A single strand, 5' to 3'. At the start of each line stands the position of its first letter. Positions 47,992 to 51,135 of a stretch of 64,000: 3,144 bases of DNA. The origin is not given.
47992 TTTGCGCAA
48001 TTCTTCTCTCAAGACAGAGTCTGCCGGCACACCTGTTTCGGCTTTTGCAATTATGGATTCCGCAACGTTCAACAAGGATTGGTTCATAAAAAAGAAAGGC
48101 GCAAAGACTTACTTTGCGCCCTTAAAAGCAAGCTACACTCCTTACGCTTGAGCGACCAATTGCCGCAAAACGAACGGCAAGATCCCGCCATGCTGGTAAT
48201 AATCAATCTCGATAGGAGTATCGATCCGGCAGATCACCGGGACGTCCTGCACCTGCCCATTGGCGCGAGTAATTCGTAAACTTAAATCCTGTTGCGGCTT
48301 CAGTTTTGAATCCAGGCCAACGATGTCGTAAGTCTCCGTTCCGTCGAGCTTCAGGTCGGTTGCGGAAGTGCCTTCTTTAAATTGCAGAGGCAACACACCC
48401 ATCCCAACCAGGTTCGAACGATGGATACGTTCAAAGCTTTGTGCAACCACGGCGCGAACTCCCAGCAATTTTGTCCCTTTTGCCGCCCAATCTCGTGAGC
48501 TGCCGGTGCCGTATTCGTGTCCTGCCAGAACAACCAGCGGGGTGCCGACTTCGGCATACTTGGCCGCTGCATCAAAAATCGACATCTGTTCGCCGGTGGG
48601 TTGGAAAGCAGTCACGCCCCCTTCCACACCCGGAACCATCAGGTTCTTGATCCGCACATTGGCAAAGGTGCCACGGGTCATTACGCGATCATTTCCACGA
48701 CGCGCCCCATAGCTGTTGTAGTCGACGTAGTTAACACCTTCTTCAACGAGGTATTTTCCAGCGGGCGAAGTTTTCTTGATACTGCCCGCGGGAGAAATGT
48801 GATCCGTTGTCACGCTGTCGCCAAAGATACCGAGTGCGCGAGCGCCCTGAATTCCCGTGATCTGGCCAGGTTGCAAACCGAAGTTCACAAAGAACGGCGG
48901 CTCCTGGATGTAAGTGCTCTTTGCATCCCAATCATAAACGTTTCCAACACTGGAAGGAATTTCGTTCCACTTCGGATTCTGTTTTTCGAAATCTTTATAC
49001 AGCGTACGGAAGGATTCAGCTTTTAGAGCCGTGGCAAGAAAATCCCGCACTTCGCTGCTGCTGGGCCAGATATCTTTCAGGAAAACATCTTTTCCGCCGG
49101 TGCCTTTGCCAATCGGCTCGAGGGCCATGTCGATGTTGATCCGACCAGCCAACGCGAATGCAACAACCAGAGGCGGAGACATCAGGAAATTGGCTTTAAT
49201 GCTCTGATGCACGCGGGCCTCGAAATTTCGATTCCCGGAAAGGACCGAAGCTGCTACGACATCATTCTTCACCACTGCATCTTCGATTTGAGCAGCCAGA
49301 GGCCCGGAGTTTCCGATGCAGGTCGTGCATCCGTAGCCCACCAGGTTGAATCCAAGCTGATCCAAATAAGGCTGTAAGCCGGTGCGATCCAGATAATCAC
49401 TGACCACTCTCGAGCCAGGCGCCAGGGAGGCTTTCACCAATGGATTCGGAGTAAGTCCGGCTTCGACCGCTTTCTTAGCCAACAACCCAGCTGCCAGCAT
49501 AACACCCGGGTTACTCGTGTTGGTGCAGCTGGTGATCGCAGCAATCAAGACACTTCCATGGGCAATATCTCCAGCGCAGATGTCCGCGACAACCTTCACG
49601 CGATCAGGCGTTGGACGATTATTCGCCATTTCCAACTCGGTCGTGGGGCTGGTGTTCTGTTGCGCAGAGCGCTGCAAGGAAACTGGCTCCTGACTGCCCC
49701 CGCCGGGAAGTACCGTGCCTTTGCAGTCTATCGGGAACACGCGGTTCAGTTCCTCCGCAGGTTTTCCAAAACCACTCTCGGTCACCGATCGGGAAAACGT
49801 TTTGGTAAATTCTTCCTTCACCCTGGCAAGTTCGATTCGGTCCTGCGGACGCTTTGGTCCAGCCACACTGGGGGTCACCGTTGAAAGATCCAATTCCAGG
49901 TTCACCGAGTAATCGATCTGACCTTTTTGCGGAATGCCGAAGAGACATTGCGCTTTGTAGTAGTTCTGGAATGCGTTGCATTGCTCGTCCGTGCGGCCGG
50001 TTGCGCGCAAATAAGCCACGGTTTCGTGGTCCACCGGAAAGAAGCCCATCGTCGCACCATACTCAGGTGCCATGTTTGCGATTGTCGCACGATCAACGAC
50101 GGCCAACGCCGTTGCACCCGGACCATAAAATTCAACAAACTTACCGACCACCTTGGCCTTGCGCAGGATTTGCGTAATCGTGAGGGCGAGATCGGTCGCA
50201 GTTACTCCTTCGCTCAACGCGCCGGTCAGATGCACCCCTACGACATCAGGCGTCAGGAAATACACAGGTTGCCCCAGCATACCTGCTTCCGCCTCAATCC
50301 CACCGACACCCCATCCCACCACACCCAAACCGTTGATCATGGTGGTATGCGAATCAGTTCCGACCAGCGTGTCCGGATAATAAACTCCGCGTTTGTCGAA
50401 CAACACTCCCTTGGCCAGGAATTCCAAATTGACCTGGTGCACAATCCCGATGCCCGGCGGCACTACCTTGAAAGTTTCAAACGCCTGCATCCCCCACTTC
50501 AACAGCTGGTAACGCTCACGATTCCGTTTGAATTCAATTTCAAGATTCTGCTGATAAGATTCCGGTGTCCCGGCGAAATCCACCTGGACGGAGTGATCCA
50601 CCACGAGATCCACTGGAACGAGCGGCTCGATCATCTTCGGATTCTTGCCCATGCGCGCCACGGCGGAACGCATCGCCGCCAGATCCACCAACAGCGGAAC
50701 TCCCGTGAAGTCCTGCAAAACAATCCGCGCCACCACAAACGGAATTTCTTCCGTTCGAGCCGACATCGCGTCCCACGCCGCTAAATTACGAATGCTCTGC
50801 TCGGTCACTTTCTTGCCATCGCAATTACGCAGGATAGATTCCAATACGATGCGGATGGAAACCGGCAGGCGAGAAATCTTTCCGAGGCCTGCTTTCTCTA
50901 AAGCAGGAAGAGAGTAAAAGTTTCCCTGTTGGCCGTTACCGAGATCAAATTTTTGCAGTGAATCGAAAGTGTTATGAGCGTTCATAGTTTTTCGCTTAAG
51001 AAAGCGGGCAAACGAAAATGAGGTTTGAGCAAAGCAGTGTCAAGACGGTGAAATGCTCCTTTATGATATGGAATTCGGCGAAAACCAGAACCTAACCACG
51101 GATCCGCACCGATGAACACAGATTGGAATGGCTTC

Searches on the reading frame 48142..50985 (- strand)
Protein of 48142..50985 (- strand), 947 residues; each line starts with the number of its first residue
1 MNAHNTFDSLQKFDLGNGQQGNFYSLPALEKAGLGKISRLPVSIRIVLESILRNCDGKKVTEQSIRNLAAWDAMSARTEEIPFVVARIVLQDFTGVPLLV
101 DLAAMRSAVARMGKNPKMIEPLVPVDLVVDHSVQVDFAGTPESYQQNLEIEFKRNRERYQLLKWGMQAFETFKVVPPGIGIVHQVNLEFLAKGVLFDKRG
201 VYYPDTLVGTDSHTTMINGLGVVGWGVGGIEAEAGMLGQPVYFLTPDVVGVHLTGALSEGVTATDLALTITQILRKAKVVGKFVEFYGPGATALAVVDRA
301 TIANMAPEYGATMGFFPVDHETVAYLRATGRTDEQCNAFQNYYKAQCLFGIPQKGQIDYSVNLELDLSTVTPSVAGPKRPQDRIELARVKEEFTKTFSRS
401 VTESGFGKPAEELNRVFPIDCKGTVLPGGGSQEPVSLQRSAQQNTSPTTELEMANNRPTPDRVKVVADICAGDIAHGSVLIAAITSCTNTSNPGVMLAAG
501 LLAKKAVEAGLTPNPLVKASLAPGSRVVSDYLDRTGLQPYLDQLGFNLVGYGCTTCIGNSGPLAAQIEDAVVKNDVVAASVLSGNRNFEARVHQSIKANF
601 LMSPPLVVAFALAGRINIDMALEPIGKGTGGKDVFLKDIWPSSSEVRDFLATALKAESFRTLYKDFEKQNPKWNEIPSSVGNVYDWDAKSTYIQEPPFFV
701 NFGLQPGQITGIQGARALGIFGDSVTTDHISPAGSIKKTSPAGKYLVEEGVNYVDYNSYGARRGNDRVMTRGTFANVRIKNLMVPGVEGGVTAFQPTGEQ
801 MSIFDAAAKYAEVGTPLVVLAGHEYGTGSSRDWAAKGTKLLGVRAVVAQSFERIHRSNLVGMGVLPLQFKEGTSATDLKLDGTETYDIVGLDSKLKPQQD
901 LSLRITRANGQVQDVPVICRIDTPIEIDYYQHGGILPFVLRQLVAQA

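Call 41: search_protein_families(library=pfam, proteins=[window:48142-50985:-], max_evalue=0.001)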
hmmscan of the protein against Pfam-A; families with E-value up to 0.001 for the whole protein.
window:48142-50985:- (947 aa): 2 families
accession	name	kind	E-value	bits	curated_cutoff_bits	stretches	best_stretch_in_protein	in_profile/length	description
PF00330.25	Aconitase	-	2.1e-158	528.6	28.7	1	71-614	4-463/463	Aconitase family (aconitate hydratase)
PF00694.25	Aconitase_C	-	1.7e-40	138.8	22.8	1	744-871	3-130/131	Aconitase C-terminal domain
